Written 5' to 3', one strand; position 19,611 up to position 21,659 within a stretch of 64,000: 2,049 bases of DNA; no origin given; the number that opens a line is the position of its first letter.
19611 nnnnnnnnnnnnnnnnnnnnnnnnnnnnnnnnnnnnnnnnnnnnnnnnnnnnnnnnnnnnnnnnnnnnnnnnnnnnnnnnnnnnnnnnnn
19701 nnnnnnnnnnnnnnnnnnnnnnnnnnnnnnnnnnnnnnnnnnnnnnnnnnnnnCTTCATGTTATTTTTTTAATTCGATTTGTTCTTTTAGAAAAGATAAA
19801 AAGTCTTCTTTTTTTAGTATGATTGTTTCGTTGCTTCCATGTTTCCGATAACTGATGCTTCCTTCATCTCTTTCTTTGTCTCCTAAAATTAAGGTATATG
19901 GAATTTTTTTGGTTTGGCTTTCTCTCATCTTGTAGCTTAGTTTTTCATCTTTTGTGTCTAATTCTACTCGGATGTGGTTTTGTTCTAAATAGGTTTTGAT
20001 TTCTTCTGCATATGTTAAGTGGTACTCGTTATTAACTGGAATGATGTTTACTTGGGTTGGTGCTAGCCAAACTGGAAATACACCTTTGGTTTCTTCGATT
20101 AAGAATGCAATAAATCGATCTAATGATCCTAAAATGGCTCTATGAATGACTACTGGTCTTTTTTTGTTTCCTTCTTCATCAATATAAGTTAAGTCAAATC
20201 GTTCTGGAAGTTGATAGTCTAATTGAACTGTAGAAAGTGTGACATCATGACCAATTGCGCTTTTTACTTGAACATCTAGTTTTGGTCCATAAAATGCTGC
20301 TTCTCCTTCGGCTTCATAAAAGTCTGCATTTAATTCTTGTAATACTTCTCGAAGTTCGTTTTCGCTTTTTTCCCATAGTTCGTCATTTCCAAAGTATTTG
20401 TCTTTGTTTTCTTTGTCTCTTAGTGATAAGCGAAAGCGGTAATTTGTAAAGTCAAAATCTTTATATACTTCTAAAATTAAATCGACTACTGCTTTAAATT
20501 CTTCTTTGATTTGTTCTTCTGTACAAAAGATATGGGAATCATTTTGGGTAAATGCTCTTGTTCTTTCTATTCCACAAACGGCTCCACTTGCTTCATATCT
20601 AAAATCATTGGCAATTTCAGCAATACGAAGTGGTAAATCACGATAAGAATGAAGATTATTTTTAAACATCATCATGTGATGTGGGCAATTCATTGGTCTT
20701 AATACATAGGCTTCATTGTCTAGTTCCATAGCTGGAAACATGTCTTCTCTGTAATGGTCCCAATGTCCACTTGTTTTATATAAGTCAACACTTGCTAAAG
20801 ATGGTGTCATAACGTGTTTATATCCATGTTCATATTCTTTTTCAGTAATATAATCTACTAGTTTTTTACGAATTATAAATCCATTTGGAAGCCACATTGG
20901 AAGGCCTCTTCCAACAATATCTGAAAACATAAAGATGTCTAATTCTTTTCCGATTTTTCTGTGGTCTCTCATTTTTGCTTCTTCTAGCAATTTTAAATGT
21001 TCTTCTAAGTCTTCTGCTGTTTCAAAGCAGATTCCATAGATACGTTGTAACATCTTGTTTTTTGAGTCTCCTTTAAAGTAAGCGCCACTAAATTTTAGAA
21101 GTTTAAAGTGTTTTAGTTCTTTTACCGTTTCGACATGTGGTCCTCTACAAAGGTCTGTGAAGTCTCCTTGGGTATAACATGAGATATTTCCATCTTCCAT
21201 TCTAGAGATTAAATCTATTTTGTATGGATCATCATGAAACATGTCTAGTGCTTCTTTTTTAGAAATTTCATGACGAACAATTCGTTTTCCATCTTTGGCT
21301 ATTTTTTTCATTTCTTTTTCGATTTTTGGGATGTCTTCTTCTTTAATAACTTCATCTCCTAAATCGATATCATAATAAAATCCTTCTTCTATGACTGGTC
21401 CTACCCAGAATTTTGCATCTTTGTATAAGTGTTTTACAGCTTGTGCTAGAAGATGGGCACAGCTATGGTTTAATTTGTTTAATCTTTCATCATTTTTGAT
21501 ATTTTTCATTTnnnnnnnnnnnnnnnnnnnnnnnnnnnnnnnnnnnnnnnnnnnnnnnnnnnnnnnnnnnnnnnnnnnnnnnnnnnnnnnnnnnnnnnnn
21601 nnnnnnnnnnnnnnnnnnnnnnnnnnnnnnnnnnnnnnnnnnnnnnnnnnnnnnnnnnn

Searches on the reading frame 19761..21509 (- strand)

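Call 56: search_protein_families(library=pfam, proteins=[window:19761-21509:-], max_evalue=0.0001)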
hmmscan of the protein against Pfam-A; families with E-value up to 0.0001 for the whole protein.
window:19761-21509:- (582 aa): 3 families
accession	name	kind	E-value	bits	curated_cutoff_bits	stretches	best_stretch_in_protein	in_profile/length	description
PF00587.30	tRNA-synt_2b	-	3.4e-40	138.5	29.3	1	264-473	6-178/179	tRNA synthetase class II core domain (G, H, P, S and T)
PF03129.25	HGTP_anticodon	-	6.6e-19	68.3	21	1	486-577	1-94/94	Anticodon binding domain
PF07973.19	tRNA_SAD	-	1.1e-16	61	24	1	109-158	1-44/44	Threonyl and Alanyl tRNA synthetase second additional domain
